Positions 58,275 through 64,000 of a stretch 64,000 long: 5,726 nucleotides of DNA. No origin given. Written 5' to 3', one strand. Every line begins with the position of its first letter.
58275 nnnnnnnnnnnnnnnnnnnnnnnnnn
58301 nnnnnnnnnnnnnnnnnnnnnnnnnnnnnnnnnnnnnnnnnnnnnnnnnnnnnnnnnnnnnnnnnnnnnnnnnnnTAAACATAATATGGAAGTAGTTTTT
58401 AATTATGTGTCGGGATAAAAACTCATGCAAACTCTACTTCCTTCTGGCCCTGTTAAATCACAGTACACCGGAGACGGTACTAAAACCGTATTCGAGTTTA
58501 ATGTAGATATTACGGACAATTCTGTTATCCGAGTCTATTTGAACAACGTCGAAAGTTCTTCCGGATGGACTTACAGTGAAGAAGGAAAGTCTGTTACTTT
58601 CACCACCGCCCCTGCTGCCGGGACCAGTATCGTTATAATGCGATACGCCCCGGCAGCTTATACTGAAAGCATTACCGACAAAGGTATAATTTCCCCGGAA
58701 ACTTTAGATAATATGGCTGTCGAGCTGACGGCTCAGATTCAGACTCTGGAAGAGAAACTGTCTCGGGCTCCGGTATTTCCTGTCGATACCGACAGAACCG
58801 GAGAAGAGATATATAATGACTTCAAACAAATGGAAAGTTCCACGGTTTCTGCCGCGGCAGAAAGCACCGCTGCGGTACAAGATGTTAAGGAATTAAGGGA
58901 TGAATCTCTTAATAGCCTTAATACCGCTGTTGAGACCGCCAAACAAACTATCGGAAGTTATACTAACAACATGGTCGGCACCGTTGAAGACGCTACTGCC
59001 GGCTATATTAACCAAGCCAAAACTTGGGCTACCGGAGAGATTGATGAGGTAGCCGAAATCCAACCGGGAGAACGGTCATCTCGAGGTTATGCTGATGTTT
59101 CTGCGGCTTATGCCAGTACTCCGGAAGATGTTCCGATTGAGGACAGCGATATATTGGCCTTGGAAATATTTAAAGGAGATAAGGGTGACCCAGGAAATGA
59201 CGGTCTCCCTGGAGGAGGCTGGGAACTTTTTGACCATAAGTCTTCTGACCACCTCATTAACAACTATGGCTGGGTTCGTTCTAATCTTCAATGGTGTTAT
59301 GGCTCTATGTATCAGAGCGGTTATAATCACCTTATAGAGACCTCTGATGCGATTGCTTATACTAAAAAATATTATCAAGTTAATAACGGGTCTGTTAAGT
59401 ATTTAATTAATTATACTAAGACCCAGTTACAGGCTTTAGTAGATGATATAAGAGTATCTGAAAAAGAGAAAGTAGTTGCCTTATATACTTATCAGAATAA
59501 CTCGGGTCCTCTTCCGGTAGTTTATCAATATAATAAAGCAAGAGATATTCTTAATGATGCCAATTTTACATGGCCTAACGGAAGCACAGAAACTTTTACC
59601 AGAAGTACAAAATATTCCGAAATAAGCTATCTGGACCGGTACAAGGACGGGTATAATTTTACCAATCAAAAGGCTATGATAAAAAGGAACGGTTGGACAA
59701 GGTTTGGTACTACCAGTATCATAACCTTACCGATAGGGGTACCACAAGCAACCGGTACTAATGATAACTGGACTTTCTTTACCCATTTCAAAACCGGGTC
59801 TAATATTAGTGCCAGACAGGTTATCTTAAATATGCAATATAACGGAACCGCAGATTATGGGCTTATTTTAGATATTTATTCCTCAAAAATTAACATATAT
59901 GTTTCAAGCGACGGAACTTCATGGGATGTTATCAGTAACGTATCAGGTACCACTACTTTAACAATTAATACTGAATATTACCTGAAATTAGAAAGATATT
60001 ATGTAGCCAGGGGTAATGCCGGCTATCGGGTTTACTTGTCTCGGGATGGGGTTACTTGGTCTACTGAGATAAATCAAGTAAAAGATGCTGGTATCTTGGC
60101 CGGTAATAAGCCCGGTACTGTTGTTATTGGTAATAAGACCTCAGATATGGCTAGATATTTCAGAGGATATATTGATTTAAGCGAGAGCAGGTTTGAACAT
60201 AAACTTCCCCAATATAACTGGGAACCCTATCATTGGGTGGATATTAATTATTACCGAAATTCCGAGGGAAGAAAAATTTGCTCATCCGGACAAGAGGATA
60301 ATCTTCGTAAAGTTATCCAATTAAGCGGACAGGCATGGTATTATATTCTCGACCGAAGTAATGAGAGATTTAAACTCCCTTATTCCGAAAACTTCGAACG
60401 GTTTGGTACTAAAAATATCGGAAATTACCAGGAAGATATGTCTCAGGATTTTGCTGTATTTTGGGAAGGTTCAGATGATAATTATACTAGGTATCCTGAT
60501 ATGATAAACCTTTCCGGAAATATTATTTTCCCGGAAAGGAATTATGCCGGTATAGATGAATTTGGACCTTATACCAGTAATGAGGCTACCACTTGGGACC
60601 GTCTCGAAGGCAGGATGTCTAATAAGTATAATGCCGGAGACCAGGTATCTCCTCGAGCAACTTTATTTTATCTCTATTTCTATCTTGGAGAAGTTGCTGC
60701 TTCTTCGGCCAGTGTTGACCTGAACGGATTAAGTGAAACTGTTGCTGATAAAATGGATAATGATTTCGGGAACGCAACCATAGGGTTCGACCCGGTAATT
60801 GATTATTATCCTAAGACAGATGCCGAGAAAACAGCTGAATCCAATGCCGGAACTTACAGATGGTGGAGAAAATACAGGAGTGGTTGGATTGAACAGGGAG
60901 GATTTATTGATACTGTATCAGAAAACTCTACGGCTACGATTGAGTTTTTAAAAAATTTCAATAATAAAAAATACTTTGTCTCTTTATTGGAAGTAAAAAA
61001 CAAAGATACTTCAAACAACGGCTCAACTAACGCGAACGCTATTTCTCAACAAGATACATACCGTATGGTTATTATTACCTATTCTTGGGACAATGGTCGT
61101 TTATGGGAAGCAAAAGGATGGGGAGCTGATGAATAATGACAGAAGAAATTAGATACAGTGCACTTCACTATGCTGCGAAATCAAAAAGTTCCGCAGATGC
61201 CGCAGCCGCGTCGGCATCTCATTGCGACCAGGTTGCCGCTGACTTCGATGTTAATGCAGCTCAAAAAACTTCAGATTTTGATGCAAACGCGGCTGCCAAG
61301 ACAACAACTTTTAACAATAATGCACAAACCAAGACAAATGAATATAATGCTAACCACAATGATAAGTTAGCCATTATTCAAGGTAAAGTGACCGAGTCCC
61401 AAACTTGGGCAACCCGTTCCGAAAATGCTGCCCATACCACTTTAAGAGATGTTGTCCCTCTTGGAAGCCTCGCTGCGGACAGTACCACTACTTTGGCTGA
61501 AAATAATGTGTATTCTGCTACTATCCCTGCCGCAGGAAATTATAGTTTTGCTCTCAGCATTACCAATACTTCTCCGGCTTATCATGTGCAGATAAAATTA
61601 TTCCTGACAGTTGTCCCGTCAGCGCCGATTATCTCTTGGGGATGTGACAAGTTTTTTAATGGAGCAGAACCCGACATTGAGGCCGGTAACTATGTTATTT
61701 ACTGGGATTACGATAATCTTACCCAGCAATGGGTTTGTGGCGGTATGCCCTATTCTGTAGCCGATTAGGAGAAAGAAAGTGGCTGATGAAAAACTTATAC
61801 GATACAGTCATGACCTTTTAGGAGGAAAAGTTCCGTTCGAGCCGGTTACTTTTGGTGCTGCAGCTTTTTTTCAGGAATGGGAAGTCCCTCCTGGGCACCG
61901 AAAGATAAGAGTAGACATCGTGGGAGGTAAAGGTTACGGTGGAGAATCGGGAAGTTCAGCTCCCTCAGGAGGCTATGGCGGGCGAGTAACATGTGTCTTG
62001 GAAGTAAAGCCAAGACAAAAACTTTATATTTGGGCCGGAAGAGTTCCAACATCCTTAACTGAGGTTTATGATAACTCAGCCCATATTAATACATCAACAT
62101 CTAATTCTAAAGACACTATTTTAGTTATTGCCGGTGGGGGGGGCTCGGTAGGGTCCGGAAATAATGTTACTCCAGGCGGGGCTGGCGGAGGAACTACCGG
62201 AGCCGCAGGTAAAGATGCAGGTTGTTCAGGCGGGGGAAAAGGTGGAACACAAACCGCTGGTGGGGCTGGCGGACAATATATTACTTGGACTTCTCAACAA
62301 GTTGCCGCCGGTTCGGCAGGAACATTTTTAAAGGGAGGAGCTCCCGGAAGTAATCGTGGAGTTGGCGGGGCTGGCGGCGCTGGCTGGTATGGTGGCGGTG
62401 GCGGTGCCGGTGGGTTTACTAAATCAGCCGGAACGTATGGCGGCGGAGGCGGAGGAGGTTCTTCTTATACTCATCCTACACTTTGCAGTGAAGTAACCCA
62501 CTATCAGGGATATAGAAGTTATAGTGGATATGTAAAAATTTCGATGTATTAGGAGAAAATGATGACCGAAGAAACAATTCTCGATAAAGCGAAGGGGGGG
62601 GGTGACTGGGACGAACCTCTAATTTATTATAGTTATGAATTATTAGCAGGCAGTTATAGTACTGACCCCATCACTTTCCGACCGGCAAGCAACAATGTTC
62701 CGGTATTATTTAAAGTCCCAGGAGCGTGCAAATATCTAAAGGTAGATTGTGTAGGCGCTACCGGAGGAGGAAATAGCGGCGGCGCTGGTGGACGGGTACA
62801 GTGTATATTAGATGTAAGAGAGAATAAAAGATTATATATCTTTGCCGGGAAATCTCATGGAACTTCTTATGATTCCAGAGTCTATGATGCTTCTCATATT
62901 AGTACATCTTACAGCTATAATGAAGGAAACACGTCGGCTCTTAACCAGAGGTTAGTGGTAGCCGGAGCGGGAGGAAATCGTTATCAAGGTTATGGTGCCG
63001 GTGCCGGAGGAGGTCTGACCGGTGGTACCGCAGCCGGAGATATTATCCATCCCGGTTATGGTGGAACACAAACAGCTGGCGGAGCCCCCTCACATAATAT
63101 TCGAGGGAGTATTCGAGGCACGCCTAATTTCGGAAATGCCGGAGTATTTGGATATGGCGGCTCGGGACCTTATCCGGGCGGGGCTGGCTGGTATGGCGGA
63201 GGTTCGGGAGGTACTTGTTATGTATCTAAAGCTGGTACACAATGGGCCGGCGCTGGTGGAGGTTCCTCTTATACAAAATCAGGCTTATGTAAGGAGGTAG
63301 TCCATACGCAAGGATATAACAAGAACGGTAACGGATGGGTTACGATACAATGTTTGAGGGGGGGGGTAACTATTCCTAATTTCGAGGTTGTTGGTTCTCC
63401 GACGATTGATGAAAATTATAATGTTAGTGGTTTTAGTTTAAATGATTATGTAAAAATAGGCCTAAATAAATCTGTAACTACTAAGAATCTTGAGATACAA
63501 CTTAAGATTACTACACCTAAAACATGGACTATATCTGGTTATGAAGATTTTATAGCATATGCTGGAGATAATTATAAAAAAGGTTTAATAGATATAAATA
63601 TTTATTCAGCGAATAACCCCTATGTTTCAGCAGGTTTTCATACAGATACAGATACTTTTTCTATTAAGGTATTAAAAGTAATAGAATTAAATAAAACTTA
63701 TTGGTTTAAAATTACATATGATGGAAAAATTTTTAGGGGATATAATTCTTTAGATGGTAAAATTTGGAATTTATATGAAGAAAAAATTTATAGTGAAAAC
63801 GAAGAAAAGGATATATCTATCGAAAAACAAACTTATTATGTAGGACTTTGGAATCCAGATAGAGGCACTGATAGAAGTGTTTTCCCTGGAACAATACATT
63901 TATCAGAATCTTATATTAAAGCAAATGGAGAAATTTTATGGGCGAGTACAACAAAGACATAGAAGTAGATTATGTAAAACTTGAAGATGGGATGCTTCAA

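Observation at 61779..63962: G8/G9 homopolymer tracts in paralogous glycine-rich fibre-module genes: candidate phase-variation switches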

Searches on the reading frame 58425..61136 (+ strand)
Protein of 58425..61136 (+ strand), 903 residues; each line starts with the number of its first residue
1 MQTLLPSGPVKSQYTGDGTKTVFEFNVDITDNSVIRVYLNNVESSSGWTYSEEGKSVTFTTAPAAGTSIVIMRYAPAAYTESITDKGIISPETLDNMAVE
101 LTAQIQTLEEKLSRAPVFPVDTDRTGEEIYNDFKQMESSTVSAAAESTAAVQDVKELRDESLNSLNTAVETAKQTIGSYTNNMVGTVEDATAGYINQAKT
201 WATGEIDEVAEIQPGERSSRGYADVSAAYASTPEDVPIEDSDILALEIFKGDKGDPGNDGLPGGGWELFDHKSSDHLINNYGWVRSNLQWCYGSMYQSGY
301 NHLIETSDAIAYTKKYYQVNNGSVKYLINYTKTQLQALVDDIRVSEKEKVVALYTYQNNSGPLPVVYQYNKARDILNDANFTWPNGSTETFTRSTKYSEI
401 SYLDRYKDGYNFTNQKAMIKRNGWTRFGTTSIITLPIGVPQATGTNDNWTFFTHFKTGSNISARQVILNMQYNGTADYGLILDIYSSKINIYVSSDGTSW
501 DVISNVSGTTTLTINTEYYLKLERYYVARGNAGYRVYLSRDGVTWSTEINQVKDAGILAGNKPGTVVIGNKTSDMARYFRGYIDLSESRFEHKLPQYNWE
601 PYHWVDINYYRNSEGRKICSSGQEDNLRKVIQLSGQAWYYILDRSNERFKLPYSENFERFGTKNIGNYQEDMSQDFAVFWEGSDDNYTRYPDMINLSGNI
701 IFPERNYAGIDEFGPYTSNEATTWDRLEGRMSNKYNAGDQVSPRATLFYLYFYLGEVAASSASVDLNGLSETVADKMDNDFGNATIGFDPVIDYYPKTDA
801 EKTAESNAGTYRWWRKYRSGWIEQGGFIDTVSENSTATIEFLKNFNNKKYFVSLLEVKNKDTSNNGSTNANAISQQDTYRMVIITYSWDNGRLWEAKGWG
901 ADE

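Call 5: search_protein_families(library=pfam, proteins=[window:58425-61133:+], max_evalue=0.01)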
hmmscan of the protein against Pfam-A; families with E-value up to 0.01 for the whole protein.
window:58425-61133:+ (903 aa): 2 families
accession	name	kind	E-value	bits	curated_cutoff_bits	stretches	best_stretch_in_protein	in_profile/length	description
PF03906.20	Phage_T7_tail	-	0.00096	19.3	25.2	1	13-78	10-76/157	Phage T7 tail fibre protein, N-terminal domain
PF09343.15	DUF2460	-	0.0091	15.9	30.4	0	32-70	129-168/205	Conserved hypothetical protein 2217 (DUF2460)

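Call 24: search_protein_families(library=phrogs, proteins=[window:58425-61133:+], max_evalue=0.001)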
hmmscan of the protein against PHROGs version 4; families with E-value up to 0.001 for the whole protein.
window:58425-61133:+ (903 aa): 2 families
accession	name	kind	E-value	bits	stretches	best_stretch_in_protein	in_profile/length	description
phrog_1640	-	tail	1.5e-07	31.9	1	13-115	11-124/765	tail protein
phrog_11393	-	tail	1.3e-06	28.4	1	13-182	6-174/538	tail fiber protein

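Call 58: find_encoding_contigs(protein=window:58425-61136:+, flank=3500, max_places=10)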
Protein window:58425-61136:+ (903 aa): 7 contigs read that carry it; 3 places shown.
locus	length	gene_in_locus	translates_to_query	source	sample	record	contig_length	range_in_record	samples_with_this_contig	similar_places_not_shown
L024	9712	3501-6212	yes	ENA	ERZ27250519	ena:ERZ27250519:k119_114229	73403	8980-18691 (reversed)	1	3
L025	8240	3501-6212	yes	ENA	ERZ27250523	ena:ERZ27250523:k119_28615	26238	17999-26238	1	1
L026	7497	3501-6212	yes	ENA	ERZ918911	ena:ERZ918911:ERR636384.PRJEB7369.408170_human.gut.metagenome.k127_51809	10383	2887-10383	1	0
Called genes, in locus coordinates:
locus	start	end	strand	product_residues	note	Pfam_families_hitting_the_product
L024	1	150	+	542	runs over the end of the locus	PF14890:Intein_splicing (weak), PF14528:LAGLIDADG_3 (weak)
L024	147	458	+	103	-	-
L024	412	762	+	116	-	-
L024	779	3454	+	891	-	PF01612:DNA_pol_A_exo1 (faint), PF00476:DNA_pol_A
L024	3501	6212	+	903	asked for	-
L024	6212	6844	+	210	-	-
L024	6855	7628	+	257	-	PF21722:Gly_rich_2 (weak), PF12810:ALK_LTK_GRD (weak)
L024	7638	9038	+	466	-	PF12810:ALK_LTK_GRD (weak)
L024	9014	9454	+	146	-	-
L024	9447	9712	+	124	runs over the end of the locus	-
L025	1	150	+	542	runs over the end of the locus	PF14890:Intein_splicing (weak), PF14528:LAGLIDADG_3 (weak)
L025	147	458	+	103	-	-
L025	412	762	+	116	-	-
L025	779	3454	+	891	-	PF01612:DNA_pol_A_exo1 (faint), PF00476:DNA_pol_A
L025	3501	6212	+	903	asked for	-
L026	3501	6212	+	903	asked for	-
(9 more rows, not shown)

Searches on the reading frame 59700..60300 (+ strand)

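Call 62: search_protein_families(library=pfam, proteins=[window:59700-60300:+], max_evalue=1)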
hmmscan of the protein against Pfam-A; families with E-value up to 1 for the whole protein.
window:59700-60300:+ (200 aa): 1 family
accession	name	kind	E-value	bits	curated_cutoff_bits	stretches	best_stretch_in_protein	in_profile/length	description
PF00754.31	F5_F8_type_C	-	0.00017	22.1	28.2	1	58-86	60-90/127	F5/8 type C domain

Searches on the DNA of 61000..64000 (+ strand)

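Call 4: search_dna_similar(query=window:61000-64000:+, collection=phages, mode=near, max_rows=40)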
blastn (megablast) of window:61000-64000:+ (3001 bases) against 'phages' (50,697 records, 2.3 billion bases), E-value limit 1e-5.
No match.

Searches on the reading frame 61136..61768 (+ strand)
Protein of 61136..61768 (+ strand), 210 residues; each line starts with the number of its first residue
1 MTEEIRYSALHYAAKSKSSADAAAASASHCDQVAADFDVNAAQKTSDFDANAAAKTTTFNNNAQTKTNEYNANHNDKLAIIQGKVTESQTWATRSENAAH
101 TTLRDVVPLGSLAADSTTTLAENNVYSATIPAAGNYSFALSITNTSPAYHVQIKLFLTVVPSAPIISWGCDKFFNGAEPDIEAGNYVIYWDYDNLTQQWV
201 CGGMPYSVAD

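Call 5: search_protein_families(library=pfam, proteins=[window:61136-61765:+], max_evalue=0.01)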
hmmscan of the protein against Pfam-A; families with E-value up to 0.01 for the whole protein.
window:61136-61765:+ (210 aa): 0 families

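Call 8: find_encoding_contigs(protein=window:61136-61768:+, flank=10000, max_places=10)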
Protein window:61136-61768:+ (210 aa): 19 contigs read that carry it; 10 places shown.
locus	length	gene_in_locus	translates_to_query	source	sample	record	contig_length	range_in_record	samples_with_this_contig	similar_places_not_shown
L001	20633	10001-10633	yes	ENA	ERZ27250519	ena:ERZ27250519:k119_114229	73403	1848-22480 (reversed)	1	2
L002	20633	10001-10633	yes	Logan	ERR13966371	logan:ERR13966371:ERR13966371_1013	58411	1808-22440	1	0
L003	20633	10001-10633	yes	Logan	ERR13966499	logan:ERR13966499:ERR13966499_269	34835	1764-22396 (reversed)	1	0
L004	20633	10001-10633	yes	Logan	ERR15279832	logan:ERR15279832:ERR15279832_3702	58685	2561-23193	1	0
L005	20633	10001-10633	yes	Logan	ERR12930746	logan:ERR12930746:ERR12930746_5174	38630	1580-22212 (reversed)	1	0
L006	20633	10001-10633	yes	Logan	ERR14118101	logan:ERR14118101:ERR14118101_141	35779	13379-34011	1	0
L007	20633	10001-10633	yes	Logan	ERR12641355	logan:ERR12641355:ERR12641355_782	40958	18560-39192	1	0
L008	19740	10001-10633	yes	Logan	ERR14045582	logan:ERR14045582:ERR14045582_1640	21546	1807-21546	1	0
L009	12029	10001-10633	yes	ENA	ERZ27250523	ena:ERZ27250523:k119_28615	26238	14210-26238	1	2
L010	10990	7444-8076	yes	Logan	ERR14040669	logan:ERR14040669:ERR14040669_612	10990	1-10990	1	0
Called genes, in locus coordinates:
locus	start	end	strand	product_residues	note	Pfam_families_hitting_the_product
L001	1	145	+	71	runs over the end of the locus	-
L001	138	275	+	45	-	-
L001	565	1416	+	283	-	-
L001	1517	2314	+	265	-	PF02739:5_3_exonuc_N, PF01367:5_3_exonuc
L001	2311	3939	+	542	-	PF14890:Intein_splicing (weak), PF14528:LAGLIDADG_3 (weak)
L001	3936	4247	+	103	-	-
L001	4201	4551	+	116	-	-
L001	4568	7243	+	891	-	PF01612:DNA_pol_A_exo1 (faint), PF00476:DNA_pol_A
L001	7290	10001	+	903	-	-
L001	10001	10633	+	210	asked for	-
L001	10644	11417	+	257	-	PF21722:Gly_rich_2 (weak), PF12810:ALK_LTK_GRD (weak)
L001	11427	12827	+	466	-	PF12810:ALK_LTK_GRD (weak)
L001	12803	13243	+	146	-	-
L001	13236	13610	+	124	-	-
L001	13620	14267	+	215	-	-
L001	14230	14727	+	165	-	PF00075:RNase_H, PF13456:RVT_3 (faint)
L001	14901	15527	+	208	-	-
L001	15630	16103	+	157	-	-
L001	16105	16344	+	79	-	-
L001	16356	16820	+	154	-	PF25223:DUF7841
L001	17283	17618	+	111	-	-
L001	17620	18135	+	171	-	-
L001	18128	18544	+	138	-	-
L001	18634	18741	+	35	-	-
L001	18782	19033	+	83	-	PF02943:FeThRed_B (weak)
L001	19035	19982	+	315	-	PF00149:Metallophos (weak)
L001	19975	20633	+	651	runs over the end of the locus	PF02463:SMC_N, PF13476:AAA_23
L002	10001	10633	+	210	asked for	-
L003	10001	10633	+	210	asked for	-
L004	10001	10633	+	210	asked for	-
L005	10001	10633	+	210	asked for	-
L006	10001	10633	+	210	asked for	-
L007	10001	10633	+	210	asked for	-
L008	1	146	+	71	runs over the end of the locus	-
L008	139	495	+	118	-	-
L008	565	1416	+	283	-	-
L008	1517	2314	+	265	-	PF02739:5_3_exonuc_N, PF01367:5_3_exonuc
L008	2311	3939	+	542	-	PF14890:Intein_splicing (weak), PF14528:LAGLIDADG_3 (weak)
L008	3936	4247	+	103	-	-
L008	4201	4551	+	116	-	-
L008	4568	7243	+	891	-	PF01612:DNA_pol_A_exo1 (faint), PF00476:DNA_pol_A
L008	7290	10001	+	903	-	-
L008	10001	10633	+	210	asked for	-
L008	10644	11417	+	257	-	PF12810:ALK_LTK_GRD (weak)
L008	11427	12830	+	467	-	PF12810:ALK_LTK_GRD (weak)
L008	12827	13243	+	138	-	-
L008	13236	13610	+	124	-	-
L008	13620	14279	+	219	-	-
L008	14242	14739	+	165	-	PF00075:RNase_H, PF13456:RVT_3 (weak)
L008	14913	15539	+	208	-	-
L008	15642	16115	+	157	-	-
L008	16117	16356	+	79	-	-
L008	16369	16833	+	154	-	PF25223:DUF7841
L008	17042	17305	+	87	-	-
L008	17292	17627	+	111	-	-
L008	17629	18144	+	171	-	-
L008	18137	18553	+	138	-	-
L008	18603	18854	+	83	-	PF02943:FeThRed_B (weak)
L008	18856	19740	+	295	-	?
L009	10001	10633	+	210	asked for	-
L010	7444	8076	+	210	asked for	-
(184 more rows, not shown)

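Call 24: search_protein_families(library=phrogs, proteins=[window:61136-61765:+], max_evalue=0.001)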
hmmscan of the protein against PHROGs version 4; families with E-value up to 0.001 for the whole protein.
window:61136-61765:+ (210 aa): 0 families

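Call 79: search_protein_families(library=pfam, proteins=[L001:12803-13240:+, L008:12827-13240:+], max_evalue=0.01)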
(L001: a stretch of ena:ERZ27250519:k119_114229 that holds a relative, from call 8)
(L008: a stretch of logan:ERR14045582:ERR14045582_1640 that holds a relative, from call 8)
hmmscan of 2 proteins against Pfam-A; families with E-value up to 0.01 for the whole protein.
L001:12803-13240:+ (146 aa): 0 families

L008:12827-13240:+ (138 aa): 0 families

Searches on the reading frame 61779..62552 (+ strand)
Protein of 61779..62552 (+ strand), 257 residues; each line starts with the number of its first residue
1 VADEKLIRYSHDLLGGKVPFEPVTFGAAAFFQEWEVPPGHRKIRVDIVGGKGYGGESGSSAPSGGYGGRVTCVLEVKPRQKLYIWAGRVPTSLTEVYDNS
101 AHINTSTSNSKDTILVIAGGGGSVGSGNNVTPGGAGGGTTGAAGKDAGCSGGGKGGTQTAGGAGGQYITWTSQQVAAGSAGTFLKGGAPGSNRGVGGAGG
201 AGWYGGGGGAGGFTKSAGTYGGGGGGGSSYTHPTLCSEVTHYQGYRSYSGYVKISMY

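Call 5: search_protein_families(library=pfam, proteins=[window:61779-62549:+], max_evalue=0.01)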
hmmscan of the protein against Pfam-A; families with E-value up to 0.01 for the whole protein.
window:61779-62549:+ (257 aa): 2 families
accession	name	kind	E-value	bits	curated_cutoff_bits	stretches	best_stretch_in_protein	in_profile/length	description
PF12810.13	ALK_LTK_GRD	-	3.8e-07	30.8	24.5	1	106-251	96-215/243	ALK/LTK, Glycine-rich domain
PF21722.4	Gly_rich_2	-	8.3e-05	23.1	24.3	1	33-255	7-224/226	Glycine-rich domain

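Call 7: find_related_loci(query=window:61779-62549:+, collection=viral_contigs, flank=6000)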
Query window:61779-62549:+ (257 aa) in viral_contigs; peptide patterns used: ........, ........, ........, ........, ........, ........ (x = any residue, [..] = any of these).
14 stretches matched a pattern, but none encodes a relative of the query by tblastn (E <= 1e-3).

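Call 14: find_encoding_contigs(protein=window:61779-62552:+, flank=3000, max_places=10)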
Protein window:61779-62552:+ (257 aa): 6 contigs read that carry it; 2 places shown.
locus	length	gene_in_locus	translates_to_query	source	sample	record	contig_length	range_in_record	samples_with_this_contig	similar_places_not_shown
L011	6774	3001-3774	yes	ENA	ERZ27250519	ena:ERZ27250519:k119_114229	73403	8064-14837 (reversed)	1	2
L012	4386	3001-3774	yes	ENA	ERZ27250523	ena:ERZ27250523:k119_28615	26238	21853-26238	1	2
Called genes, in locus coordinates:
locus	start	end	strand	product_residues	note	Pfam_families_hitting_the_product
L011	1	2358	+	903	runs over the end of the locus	-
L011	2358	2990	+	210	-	-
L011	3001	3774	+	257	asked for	PF21722:Gly_rich_2 (weak), PF12810:ALK_LTK_GRD (weak)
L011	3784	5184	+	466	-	PF12810:ALK_LTK_GRD (weak)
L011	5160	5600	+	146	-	-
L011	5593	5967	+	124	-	-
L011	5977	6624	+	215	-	-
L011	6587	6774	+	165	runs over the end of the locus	PF00075:RNase_H, PF13456:RVT_3 (faint)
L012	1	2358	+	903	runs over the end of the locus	-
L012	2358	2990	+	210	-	-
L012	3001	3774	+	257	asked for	PF21722:Gly_rich_2 (weak), PF12810:ALK_LTK_GRD (weak)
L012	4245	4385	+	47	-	?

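Call 24: search_protein_families(library=phrogs, proteins=[window:61779-62549:+], max_evalue=0.001)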
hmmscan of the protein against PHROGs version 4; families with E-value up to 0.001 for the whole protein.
window:61779-62549:+ (257 aa): 3 families
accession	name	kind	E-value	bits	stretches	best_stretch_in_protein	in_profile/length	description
phrog_7388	-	unknown function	4.3e-07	30.3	1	29-256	11-216/455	-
phrog_33719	-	unknown function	2.8e-06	27.4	1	103-232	102-252/636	-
phrog_1589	-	unknown function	4.5e-06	27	1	48-244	64-231/563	-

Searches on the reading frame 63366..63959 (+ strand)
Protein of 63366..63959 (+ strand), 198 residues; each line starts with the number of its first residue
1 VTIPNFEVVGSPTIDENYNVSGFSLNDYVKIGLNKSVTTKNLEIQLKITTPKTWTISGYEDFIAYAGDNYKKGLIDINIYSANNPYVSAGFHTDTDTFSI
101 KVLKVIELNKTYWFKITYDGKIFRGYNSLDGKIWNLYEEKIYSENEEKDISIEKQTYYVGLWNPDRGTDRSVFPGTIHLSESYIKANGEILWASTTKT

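Call 62: search_protein_families(library=pfam, proteins=[window:63366-63959:+], max_evalue=1)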
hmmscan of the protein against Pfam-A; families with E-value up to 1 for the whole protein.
seq(198 aa): 1 family
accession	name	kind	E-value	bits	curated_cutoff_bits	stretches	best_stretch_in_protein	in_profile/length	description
PF01819.22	Levi_coat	-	0.17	12.3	25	1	35-84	55-103/132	Levivirus coat protein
